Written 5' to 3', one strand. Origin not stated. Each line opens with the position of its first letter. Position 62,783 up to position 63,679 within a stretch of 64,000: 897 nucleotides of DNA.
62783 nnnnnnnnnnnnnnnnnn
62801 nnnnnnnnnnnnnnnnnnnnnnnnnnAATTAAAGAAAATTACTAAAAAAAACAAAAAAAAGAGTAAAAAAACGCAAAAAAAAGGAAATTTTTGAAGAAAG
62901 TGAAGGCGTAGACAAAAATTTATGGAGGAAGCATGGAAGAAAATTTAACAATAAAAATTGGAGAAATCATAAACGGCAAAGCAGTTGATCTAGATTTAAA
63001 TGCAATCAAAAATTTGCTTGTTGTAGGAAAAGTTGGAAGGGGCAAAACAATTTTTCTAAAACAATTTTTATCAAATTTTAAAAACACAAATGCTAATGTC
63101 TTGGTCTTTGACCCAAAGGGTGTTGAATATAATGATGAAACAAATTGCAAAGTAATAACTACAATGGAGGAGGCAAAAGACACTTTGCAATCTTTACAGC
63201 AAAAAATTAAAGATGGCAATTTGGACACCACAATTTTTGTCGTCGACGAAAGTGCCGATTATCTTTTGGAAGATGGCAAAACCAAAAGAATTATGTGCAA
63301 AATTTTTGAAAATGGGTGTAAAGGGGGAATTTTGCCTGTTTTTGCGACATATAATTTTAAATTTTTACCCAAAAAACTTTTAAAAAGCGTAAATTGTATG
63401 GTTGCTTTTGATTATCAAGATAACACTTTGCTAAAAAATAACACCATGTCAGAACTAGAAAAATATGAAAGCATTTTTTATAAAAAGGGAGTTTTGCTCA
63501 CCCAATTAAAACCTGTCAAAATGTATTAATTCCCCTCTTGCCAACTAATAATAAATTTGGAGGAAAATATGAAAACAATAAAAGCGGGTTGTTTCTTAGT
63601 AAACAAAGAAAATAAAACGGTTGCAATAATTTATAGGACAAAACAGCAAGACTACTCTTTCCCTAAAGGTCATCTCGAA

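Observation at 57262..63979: Candidate undescribed system: XRE / beta-CASP nuclease / WYL regulator / unknowns / split FtsK-like proteins / Nudix cluster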

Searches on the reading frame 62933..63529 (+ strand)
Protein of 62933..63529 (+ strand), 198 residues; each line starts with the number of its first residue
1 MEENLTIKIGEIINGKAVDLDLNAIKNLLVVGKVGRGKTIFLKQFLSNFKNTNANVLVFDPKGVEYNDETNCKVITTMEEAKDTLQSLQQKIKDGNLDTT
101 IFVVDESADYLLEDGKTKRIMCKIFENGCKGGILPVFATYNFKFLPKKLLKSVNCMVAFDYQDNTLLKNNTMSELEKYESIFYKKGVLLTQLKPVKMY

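Call 5: search_protein_families(library=pfam, proteins=[window:62933-63529:+], max_evalue=0.1)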
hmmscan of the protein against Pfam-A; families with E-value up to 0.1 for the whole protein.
window:62933-63529:+ (198 aa): 21 families
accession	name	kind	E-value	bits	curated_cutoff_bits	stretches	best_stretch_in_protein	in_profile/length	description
PF01935.23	DUF87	-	4.4e-08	33.9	23.2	1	7-77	1-81/220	Helicase HerA, central domain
PF01580.24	FtsK_SpoIIIE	-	2.1e-06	27.8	24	1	4-90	17-114/221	FtsK/SpoIIIE family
PF04665.18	Pox_A32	-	0.0004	20.4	22.8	1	27-164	15-160/242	Poxvirus A32 protein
PF13401.12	AAA_22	-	0.0005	20.8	27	1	27-107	7-93/130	AAA domain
PF10412.15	TrwB_AAD_bind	-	0.0006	19.2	20.5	1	27-64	17-54/387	Type IV secretion-system coupling protein DNA-binding domain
PF06745.19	ATPase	-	0.002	18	26.6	1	26-49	20-43/231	KaiC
PF12775.13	AAA_7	-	0.0023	17.9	25.8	1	20-58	28-66/181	P-loop containing dynein motor region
PF13479.12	AAA_24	-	0.0025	18.1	27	1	27-105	4-71/195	AAA domain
PF01637.24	ATPase_2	-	0.0027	18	33.2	1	28-115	23-105/225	ATPase domain predominantly from Archaea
PF25199.1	nSTAND_NTPase5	-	0.0047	17.2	34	1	26-69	42-86/145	Novel STAND NTPase 5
PF00005.33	ABC_tran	-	0.0065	17.5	25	1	17-91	3-67/137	ABC transporter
PF00437.27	T2SSE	-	0.011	14.8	24.9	1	26-72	143-188/370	Type II/IV secretion system protein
PF13245.12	AAA_19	-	0.012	16.2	25.1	1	25-109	11-101/134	AAA domain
PF03486.20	HI0933_like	-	0.012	15.5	50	1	38-98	66-125/244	HI0933-like protein Rossmann domain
PF00004.35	AAA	-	0.016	16.1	21.2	1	28-150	1-119/131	ATPase family associated with various cellular activities (AAA)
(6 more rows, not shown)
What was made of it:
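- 62933..63529 (+): 198-aa minimal FtsK-beta-type P-loop ATPase: no membrane anchor, no alpha domain and no gamma domain. Last gene of the cassette. DUF87 and FtsK_SpoIIIE (call 5).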

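Call 6: search_protein_families(library=padloc, proteins=[window:62933-63529:+], max_evalue=0.1)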
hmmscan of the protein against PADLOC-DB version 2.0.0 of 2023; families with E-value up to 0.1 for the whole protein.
window:62933-63529:+ (198 aa): 7 families
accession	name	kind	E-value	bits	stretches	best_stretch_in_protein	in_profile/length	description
PDLC04140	mad8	-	3e-10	38.1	1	4-156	1-114/314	mads_8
PDLC01055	HerA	-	9.9e-07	25.9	1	5-63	137-197/532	Type III coevolved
PDLC00268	PtuA1|PtuA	-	2.9e-06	25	1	9-125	10-130/411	AAA ATPase domain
PDLC04959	PDC-S20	-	0.0018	15.9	1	32-92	47-107/464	-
PDLC02804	SspH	-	0.0027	13.2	1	4-71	1312-1383/1561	SspH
PDLC04103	HerA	-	0.0029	14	1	4-80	147-225/579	-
PDLC02185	HerA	-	0.017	11.8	1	3-69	138-208/585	-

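Call 7: find_encoding_contigs(protein=window:62933-63529:+, flank=10000, max_places=8)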
Protein window:62933-63529:+ (198 aa): 4 contigs read that carry it; 4 places shown.
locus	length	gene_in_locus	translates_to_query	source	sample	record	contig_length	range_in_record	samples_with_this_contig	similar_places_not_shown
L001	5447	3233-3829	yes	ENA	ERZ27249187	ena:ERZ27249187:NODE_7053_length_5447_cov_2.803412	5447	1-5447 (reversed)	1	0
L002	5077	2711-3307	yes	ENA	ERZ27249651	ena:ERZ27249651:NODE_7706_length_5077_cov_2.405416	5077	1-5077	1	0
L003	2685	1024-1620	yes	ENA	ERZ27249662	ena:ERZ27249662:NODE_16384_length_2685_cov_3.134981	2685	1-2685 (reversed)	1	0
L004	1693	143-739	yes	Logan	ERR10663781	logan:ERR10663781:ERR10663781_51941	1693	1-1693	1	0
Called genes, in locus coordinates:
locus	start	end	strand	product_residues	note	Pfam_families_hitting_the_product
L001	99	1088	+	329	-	PF13280:WYL, PF25583:WCX (weak)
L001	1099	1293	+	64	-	-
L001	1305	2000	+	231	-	PF09397:FtsK_gamma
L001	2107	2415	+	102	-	-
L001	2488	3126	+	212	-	-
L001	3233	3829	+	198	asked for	PF01580:FtsK_SpoIIIE (weak), PF01935:DUF87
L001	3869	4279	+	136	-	PF00293:NUDIX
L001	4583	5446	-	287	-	?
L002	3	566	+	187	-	?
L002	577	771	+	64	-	-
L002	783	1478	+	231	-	PF09397:FtsK_gamma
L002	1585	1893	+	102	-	-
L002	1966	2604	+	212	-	-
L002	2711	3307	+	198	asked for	PF01580:FtsK_SpoIIIE (weak), PF01935:DUF87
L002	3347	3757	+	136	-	PF00293:NUDIX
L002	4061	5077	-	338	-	?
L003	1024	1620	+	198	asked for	PF01580:FtsK_SpoIIIE (weak), PF01935:DUF87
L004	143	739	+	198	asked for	PF01580:FtsK_SpoIIIE (weak), PF01935:DUF87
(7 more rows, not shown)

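Call 8: search_protein_families(library=phrogs, proteins=[window:62933-63529:+], max_evalue=0.01)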
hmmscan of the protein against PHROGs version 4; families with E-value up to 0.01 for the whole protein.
window:62933-63529:+ (198 aa): 6 families
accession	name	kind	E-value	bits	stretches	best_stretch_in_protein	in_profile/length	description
phrog_1358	-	moron, auxiliary metabolic gene and host takeover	7.3e-09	34.7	1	4-94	582-680/1382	FtsK/SpoIIIE-like protein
phrog_2666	-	head and packaging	4.9e-06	26.5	1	26-160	322-428/555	terminase large subunit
phrog_3551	-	moron, auxiliary metabolic gene and host takeover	4.2e-05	22.7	1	16-92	427-511/758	FtsK/SpoIIIE-like protein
phrog_7035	-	unknown function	0.00049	19.6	1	28-71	214-258/969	-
phrog_2630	-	unknown function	0.0033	17.8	1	28-59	34-65/326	-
phrog_168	-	DNA, RNA and nucleotide metabolism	0.0091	16.7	0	56-119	174-242/314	clamp loader of DNA polymerase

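Call 12: find_homologous_proteins(query=window:62933-63529:+, max_evalue=0.001)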
Query window:62933-63529:+ (198 aa): 4 proteins with E <= 0.001 among 149 candidates.
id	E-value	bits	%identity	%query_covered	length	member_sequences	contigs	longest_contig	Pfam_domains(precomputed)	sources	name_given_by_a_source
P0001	1.6e-123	427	100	100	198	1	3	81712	PF01935.24,PF01580.25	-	-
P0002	3.3e-62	227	55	97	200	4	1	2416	PF10412.16,PF01935.24,PF04665.19,PF01580.25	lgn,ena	-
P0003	1.0e-60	222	55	97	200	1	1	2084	PF10412.16,PF01935.24,PF04665.19,PF13401.13,PF01580.25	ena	-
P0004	3.7e-59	217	53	97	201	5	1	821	PF10412.16,PF01935.24,PF01580.25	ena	-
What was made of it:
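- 62933..63529 (+): Only 4 clusters in the database (call 12).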

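Call 14: find_encoding_contigs(protein=P0002, flank=10000, max_places=6)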
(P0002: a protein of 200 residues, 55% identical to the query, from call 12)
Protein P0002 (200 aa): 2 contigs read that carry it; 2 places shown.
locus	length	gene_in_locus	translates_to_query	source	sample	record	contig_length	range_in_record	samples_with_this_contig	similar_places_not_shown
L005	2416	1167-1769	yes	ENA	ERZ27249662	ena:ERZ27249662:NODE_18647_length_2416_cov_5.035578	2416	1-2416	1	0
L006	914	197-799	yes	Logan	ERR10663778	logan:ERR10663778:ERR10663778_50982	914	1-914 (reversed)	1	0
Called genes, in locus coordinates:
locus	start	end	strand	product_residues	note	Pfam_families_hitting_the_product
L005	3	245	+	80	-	?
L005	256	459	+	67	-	-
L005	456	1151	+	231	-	PF09397:FtsK_gamma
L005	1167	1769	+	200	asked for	PF01580:FtsK_SpoIIIE, PF01935:DUF87 (weak), PF10412:TrwB_AAD_bind (faint), PF04665:Pox_A32 (faint)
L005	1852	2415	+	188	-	?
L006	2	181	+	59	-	?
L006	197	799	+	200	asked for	PF01580:FtsK_SpoIIIE, PF01935:DUF87 (weak), PF10412:TrwB_AAD_bind (faint), PF04665:Pox_A32 (faint)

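Call 15: find_encoding_contigs(protein=P0003, flank=10000, max_places=6)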
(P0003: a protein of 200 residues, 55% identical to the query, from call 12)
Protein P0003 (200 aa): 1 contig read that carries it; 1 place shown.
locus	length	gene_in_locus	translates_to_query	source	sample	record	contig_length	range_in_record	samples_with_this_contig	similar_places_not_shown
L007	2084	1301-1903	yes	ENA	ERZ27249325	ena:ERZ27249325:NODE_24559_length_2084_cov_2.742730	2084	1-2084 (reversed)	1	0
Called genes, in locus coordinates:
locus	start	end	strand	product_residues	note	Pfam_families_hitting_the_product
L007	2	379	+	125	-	?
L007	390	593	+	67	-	-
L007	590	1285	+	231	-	PF09397:FtsK_gamma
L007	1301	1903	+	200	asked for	PF01580:FtsK_SpoIIIE, PF01935:DUF87, PF10412:TrwB_AAD_bind (weak), PF04665:Pox_A32 (weak), PF13401:AAA_22 (faint)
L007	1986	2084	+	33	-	?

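Call 30: search_protein_families(library=pfam, proteins=[L005:1852-2415:+], max_evalue=0.01)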
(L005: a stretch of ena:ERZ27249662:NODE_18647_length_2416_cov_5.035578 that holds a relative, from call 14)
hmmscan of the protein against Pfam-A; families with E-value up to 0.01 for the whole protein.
L005:1852-2415:+ (188 aa): 0 families

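Call 31: search_protein_families(library=pfam, proteins=[L002:4061-5077:-], max_evalue=0.01)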
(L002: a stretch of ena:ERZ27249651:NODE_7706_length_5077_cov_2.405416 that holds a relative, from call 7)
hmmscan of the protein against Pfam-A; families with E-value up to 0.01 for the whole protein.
L002:4061-5077:- (338 aa): 0 families

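Call 33: search_solved_structures(query=window:62933-63529:+, max_evalue=1, show_alignments=2)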
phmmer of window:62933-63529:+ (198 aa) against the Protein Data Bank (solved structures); distinct sequences matched with E-value up to 1: 11.
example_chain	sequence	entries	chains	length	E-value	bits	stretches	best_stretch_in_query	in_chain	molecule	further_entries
2iuu_A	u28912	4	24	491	4.1e-06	29.7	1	5-86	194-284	DNA TRANSLOCASE FTSK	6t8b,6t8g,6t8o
2iut_A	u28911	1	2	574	6.2e-06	29.1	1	6-86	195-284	DNA TRANSLOCASE FTSK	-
8bnv_A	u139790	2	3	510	0.0022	20.8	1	16-49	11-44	AAA family ATPase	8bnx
8bns_A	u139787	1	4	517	0.0024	20.7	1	15-65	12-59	AAA ATPase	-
6o1w_A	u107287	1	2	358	0.019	17.8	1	6-83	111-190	DNA translocase coupling protein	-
6o1x_A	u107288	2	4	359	0.019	17.8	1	6-83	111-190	DNA translocase coupling protein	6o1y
6o1z_A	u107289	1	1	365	0.019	17.7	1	6-83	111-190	DNA translocase coupling protein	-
2ius_A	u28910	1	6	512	0.06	16.1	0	5-83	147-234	DNA TRANSLOCASE FTSK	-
5tfp_A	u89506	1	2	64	0.18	14.5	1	69-99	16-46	Histone-lysine N-methyltransferase SETDB2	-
8zn6_F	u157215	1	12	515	0.43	13.3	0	26-49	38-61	KaiC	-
2waq_B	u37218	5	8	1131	0.47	13.2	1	86-152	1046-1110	DNA-DIRECTED RNA POLYMERASE RPO2 SUBUNIT | DNA-DIRECTED RNA POLYMERASE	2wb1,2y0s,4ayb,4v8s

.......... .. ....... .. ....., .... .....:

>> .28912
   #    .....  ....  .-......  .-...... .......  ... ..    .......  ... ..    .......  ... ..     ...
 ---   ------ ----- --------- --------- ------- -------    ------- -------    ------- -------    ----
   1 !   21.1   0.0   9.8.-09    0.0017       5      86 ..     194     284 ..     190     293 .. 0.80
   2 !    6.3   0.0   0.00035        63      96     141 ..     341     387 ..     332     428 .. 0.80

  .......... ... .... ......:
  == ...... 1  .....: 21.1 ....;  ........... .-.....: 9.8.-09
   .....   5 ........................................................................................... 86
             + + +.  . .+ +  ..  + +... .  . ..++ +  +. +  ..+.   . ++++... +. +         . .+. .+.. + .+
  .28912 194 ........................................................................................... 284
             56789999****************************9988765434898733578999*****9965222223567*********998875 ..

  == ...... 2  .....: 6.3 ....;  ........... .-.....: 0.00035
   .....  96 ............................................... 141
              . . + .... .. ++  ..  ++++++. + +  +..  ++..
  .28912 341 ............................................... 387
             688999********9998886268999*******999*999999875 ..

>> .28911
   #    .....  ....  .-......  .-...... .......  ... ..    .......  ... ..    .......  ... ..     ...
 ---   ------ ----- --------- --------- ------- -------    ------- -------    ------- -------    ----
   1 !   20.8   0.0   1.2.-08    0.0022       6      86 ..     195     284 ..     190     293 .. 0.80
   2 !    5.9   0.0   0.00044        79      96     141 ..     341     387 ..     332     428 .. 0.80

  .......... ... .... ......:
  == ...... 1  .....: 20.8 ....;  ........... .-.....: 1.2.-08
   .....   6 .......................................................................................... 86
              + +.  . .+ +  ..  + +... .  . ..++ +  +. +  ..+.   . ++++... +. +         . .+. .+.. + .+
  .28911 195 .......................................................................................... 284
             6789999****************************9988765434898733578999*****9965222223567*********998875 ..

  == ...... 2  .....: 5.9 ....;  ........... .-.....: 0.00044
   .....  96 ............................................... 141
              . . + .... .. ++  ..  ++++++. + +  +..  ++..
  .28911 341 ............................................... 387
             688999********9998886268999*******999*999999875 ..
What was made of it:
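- On FtsK/SpoIIIE translocase family: The protein starts at the beta domain (call 33).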

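Call 47: find_related_loci(query=A3, collection=viral_contigs, flank=10000)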
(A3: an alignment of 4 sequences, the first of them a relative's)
Query A3 (198 aa) in viral_contigs; peptide patterns used: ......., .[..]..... (x = any residue, [..] = any of these).
54 stretches matched a pattern, but none encodes a relative of the query by tblastn (E <= 1e-3).

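Call 49: search_dna_similar(query=window:62933-63529:+, collection=plasmids, mode=protein, max_evalue=0.001, max_rows=15)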
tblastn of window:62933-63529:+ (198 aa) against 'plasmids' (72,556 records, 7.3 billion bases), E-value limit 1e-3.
No match.
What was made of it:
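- Tried and rejected: The ATPase has no match in PLSDB (call 49).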

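Call 50: search_dna_similar(query=window:62933-63529:+, collection=phages, mode=protein, max_evalue=0.01, max_rows=15)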
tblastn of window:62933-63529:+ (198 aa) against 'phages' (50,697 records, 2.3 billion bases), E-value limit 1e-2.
Records with a match: 5; places in all: 5; records where one place covers at least 80% of the query: 0.
Best place of each record, by identity: <60% 5.
By first word of the organism name: Bacillus 4; Bacteriophage 1.
By host as written in the record: Bacillus megaterium 4; - 1.
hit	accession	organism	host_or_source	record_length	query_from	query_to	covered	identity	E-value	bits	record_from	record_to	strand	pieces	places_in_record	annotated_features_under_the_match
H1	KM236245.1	Bacillus phage Mater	Bacillus megaterium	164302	2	139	70%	25.7%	1e-3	45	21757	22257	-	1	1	FtsK/SpoIIIE protein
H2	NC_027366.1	Bacillus phage Mater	Bacillus megaterium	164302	2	139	70%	25.7%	1e-3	45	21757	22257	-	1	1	FtsK/SpoIIIE-like protein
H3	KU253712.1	Bacillus phage Eldridge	Bacillus megaterium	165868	2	88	44%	33.7%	7e-3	42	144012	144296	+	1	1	FtsK/SpoIIIE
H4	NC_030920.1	Bacillus phage Eldridge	Bacillus megaterium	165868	2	88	44%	33.7%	7e-3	42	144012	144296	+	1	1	FtsK/SpoIIIE-like protein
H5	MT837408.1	Bacteriophage sp.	human fecal samples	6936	5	92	44%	32.0%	6e-5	49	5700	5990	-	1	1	record has no annotation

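Call 52: get_annotated_region(hit=H5, flank=7000)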
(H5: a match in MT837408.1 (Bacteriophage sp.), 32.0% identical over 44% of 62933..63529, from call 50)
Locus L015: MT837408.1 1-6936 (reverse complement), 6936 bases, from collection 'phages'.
description: UNVERIFIED: Bacteriophage sp. clone scaffold_4701 genomic sequence.
organism: Bacteriophage sp. (NCBI taxid 38018)
taxonomy: Viruses
host: -; source: human fecal samples; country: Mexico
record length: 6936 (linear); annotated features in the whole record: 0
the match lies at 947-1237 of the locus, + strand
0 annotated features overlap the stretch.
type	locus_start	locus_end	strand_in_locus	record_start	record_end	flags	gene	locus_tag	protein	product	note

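Call 56: search_protein_representatives(alignment_id=A3)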
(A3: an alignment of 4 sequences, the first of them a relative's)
Query: 4 sequences, 201 profile positions. Proteins with E-value up to 0.001 (for the whole library): 1346; up to 1e-10: 13; up to 1e-30: 2. The best 150 are listed.
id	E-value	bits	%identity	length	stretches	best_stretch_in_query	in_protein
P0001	1.3e-102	357.7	-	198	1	2-199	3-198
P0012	1.3e-40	155.4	-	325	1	3-196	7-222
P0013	4.2e-19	85.1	-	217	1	14-165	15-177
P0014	1.6e-16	76.7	-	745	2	4-140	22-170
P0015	3.9e-16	75.5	-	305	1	20-143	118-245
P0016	9.5e-15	70.9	-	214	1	25-194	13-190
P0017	2.2e-12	63.2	-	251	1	14-144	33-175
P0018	3.9e-12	62.4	-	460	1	17-164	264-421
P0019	5.6e-12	61.9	-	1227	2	6-91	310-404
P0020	7.3e-12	61.5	-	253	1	16-161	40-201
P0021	1.5e-11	60.4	-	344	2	19-98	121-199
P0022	4.6e-11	58.9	-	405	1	15-154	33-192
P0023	4.6e-11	58.9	-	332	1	6-156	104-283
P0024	1.2e-10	57.6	-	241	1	3-161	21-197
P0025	1.3e-10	57.5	-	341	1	6-141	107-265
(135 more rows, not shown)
